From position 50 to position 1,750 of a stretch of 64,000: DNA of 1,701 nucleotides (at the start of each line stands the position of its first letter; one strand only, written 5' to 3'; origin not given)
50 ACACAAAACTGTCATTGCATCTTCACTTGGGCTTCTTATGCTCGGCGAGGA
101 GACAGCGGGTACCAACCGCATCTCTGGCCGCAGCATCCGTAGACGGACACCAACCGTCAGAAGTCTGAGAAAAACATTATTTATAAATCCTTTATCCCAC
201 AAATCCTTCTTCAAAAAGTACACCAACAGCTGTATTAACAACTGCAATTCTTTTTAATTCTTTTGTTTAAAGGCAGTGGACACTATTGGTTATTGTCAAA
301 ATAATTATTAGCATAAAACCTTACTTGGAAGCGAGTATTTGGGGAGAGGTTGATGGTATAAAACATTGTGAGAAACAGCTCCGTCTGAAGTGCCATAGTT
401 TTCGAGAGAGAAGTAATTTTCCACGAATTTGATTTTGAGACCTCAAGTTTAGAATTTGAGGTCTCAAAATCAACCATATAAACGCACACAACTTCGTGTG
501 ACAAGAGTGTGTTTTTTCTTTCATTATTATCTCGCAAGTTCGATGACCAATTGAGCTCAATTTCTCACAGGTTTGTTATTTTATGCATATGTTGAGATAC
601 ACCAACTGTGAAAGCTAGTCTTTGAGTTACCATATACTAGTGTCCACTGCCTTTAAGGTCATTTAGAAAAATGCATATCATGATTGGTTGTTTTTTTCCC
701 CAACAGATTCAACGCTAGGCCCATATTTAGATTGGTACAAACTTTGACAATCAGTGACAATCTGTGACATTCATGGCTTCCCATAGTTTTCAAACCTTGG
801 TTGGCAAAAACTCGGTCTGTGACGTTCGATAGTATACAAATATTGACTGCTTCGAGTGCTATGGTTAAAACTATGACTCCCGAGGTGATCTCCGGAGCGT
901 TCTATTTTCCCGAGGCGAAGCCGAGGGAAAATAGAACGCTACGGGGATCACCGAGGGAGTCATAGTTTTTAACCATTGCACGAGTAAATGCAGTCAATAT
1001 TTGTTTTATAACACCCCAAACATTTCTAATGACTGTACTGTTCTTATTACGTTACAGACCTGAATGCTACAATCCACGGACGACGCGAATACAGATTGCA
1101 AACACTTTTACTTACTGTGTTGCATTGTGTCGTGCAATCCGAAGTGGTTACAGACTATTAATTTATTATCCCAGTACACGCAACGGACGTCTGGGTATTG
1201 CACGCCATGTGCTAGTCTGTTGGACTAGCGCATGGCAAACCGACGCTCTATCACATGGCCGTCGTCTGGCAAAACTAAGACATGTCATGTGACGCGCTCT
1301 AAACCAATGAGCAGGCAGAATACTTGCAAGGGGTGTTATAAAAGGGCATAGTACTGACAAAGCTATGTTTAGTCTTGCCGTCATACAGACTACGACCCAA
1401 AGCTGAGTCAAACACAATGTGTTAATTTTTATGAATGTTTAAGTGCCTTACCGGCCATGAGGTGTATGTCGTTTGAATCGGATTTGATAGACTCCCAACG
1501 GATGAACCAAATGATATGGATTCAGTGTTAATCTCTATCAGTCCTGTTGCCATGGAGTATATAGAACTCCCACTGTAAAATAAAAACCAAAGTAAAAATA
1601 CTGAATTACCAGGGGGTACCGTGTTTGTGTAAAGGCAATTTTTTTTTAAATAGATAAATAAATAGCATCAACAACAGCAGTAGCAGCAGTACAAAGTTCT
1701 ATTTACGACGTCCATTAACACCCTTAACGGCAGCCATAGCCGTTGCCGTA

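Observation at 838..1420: Dispersed roughly 600-bp element pairing a 170-bp perfect hairpin with an outward-facing CCAAT/TATA promoter module (2 copies)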

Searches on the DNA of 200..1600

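Call 49: search_rna_families(source=window, start=200, end=1600, threshold=evalue, max_evalue=1)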
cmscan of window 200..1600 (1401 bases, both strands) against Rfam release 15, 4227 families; matches with E-value up to 1: 3.
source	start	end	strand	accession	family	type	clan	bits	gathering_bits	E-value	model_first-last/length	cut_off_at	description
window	861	976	+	RF03237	MIR6425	Gene; miRNA;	-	37.6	142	3.5e-06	1-125/125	no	MIR6425 microRNA precursor family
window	898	939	+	RF00648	MIR396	Gene; miRNA;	-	21.2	80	0.25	1-118/118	no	MIR396 microRNA precursor family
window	891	946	-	RF01011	mir-605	Gene; miRNA;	-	19.6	98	0.99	1-82/82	no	mir-605 microRNA precursor family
